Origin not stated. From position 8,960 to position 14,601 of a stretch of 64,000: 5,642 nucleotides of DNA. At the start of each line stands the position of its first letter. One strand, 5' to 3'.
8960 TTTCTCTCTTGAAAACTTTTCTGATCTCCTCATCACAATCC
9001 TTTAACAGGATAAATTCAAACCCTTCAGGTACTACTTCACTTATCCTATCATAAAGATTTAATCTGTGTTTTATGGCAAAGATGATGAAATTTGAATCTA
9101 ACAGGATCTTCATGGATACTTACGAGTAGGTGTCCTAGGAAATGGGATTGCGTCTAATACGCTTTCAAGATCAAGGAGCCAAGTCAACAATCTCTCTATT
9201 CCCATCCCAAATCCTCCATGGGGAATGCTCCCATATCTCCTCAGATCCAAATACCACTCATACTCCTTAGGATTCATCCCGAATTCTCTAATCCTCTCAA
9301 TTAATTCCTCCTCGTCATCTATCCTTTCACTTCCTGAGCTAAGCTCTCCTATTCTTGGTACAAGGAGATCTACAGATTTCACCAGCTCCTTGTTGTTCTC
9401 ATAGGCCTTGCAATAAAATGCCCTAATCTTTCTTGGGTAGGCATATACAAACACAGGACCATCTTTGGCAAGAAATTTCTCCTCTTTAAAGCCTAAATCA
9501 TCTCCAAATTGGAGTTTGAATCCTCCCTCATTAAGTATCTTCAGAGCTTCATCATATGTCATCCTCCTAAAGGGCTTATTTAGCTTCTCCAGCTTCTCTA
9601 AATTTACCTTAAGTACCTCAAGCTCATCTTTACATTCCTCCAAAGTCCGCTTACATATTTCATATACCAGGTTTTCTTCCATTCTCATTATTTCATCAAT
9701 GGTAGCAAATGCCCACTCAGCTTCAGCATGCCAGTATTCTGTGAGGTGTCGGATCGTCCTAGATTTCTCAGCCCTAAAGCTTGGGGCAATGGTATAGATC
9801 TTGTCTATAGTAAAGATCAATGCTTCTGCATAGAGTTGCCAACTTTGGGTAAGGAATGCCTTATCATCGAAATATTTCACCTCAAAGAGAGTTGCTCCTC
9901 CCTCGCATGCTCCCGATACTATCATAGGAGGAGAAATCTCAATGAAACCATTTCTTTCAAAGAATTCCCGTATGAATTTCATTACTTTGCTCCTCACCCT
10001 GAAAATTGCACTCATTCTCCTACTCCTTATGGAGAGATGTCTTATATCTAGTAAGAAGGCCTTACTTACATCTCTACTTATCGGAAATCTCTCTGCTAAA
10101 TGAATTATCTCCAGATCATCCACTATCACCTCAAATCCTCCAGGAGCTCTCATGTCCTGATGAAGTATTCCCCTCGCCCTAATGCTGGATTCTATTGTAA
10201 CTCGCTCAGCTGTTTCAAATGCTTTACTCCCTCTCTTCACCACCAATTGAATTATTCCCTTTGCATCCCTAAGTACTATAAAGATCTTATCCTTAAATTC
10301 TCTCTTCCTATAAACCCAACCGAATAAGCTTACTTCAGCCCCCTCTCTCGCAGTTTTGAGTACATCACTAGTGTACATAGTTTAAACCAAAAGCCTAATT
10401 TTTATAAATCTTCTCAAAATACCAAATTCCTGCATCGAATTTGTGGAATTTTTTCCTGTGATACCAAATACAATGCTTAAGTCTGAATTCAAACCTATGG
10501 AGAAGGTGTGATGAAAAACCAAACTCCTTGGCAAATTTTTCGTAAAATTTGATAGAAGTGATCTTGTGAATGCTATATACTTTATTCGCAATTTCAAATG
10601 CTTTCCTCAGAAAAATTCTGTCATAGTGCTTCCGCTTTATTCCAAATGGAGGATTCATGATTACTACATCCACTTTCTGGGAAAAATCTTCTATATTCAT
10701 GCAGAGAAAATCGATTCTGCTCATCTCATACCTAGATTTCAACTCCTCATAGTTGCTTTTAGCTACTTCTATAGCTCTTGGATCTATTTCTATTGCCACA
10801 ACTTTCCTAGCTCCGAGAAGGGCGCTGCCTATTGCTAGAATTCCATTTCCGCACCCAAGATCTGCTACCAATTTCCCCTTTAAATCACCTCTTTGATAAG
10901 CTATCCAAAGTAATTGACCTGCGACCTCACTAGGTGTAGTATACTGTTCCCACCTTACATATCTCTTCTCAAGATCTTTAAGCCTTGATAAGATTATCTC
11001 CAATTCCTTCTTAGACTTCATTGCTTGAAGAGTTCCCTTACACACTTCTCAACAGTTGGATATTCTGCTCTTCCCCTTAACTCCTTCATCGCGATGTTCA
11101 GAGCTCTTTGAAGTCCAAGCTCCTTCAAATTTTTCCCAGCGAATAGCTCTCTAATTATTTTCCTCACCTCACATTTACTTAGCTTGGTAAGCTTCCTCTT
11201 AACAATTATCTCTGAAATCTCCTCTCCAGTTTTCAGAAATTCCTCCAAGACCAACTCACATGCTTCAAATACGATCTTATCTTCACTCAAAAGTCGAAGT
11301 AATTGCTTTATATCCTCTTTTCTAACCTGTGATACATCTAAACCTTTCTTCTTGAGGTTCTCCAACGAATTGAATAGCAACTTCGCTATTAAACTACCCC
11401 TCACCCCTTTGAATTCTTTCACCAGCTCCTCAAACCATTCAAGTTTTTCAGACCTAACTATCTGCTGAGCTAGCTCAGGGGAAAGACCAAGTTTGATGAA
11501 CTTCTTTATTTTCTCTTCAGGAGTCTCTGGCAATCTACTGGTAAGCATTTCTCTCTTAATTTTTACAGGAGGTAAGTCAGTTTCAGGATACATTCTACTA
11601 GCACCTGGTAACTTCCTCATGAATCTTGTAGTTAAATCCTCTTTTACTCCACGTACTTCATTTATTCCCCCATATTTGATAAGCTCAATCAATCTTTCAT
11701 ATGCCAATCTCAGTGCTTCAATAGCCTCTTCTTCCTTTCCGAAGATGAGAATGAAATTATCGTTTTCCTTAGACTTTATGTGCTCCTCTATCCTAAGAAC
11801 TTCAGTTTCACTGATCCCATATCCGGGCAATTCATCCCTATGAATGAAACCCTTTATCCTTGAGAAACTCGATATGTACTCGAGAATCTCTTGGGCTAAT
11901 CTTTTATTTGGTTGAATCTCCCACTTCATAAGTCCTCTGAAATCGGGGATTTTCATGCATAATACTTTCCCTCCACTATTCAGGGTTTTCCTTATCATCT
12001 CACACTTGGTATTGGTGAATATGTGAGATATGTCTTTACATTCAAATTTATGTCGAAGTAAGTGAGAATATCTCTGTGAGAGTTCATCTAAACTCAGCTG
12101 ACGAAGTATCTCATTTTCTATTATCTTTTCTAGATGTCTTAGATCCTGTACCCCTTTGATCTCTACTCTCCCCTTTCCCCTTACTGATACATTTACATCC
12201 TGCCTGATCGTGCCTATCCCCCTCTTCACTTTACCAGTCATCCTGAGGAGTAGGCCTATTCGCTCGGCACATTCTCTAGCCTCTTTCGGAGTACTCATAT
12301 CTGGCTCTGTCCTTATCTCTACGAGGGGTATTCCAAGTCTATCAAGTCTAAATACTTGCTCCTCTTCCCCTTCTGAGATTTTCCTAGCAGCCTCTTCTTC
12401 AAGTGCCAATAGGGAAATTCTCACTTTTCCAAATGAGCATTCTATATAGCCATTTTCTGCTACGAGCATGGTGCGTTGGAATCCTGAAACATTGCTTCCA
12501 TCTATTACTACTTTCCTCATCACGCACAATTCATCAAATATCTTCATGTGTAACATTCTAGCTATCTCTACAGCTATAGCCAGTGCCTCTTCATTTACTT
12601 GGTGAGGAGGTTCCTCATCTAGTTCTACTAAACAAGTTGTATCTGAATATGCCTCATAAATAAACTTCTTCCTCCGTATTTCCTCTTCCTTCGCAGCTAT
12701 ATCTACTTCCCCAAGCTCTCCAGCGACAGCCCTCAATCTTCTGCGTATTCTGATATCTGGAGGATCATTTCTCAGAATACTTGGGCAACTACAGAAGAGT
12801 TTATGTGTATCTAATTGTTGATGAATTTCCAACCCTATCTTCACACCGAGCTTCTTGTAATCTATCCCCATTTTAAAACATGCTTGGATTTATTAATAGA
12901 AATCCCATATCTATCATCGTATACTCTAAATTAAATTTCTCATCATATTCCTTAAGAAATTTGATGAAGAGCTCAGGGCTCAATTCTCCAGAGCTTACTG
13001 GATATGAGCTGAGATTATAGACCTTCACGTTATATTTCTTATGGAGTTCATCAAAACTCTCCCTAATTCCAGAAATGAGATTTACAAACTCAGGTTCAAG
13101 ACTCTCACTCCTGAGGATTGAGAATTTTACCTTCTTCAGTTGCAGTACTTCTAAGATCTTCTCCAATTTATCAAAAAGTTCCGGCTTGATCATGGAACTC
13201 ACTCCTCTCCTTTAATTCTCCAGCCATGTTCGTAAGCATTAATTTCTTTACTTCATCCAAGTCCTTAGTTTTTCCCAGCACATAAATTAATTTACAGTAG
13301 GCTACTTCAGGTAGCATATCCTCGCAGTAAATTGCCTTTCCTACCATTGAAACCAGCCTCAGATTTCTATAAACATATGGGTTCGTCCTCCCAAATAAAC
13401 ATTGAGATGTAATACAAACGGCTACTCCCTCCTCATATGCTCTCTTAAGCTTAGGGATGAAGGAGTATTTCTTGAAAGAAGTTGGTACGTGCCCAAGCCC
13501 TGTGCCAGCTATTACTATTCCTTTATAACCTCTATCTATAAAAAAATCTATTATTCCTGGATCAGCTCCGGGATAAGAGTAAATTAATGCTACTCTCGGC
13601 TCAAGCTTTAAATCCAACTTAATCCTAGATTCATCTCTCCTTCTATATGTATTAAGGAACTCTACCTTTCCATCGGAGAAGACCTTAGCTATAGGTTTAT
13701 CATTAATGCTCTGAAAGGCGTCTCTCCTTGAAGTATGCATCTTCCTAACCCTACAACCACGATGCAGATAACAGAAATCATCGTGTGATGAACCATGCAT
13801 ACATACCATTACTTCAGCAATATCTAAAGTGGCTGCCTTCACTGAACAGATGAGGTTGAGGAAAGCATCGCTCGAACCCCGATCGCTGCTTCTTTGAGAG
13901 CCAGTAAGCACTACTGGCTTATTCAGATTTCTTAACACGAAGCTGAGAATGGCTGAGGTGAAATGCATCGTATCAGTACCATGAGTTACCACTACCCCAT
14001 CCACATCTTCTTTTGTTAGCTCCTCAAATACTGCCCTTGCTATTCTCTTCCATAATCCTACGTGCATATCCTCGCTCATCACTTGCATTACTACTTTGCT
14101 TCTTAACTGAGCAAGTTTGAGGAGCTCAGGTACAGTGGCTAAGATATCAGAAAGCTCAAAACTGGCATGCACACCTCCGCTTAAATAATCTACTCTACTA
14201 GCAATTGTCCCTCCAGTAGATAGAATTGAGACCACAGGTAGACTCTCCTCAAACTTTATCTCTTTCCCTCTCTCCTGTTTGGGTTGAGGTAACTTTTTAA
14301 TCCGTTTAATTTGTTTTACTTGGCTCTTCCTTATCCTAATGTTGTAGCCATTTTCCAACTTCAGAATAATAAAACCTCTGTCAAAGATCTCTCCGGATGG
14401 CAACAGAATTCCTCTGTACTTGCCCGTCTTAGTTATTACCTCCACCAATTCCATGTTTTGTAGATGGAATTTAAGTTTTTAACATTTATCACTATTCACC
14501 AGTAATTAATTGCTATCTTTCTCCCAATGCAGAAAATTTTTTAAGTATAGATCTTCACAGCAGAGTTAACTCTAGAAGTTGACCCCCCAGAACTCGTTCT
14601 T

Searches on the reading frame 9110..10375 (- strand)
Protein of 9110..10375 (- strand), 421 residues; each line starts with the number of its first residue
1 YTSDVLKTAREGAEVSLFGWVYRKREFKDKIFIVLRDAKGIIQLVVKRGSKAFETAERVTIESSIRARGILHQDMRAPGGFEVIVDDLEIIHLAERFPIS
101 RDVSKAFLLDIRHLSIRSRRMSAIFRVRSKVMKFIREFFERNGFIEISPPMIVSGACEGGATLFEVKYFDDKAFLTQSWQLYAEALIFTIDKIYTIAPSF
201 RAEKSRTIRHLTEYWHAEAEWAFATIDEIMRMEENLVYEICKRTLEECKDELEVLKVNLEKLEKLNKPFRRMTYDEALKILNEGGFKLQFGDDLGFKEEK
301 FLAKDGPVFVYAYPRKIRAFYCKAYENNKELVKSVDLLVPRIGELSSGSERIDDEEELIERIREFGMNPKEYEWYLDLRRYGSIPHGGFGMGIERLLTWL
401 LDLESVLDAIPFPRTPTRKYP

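Call 50: search_protein_families(library=pfam, proteins=[window:9110-10375:-], max_evalue=0.01)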
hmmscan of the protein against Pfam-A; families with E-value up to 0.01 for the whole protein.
window:9110-10375:- (421 aa): 2 families
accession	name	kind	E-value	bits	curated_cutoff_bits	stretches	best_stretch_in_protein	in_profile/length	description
PF00152.25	tRNA-synt_2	-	4e-81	272.9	25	1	107-415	4-307/308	tRNA synthetases class II (D, K and N)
PF01336.31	tRNA_anti-codon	-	4.2e-13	49.5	27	1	15-91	1-75/75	OB-fold nucleic acid binding domain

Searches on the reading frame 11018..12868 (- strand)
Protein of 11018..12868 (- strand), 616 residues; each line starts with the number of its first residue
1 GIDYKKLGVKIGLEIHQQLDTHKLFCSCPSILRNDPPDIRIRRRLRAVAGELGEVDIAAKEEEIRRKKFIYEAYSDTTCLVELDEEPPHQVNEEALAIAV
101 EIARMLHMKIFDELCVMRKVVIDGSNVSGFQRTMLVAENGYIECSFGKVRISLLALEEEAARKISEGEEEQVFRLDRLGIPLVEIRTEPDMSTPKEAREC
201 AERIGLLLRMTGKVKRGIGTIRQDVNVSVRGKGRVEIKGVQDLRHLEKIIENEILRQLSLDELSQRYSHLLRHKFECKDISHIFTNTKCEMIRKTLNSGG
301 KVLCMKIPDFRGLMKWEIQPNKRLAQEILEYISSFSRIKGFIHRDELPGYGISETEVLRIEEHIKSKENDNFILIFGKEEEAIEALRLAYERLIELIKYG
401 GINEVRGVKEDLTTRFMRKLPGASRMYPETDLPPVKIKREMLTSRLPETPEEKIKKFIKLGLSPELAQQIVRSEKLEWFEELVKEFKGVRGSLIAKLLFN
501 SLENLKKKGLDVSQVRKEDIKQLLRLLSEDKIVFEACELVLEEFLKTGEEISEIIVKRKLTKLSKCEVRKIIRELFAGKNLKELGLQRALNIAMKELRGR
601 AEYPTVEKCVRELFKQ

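Call 25: search_protein_families(library=pfam, proteins=[window:11018-12868:-], max_evalue=0.00001)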
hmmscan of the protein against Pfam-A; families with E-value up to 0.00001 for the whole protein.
window:11018-12868:- (616 aa): 3 families
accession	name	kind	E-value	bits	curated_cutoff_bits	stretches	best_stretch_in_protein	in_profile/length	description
PF02934.20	GatB_N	-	6.1e-59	199.9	23.4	1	9-442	1-276/277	GatB/GatE catalytic domain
PF02637.23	GatB_Yqey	-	1.1e-11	45.3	27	1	478-612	2-146/148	GatB domain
PF02938.19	GAD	-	3.2e-10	40.5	23.4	1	292-386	1-95/95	GAD domain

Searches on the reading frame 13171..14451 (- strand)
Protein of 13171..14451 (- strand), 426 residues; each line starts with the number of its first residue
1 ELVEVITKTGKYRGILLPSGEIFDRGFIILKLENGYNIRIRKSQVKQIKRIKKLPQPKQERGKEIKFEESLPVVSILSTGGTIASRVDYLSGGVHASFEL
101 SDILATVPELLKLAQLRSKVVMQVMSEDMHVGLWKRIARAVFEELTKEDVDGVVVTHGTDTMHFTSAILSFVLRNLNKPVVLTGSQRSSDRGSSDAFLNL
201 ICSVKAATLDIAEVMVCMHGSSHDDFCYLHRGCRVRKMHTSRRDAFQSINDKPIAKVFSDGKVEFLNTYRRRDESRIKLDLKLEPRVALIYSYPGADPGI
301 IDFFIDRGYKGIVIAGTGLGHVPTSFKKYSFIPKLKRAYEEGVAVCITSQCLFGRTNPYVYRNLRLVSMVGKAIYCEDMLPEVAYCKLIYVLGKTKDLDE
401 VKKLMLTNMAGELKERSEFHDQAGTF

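Call 25: search_protein_families(library=pfam, proteins=[window:13171-14451:-], max_evalue=0.00001)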
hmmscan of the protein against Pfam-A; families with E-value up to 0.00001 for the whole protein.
window:13171-14451:- (426 aa): 3 families
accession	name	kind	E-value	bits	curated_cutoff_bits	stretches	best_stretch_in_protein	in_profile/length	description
PF00710.25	Asparaginase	-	2.9e-61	206.8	22.5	1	74-267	2-189/193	Asparaginase, N-terminal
PF17763.6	Asparaginase_C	-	3e-29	101.7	34.6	1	286-405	1-114/114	Glutaminase/Asparaginase C-terminal domain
PF18195.6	GatD_N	-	5.5e-11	42.1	25.7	1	3-49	7-52/54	GatD N-terminal domain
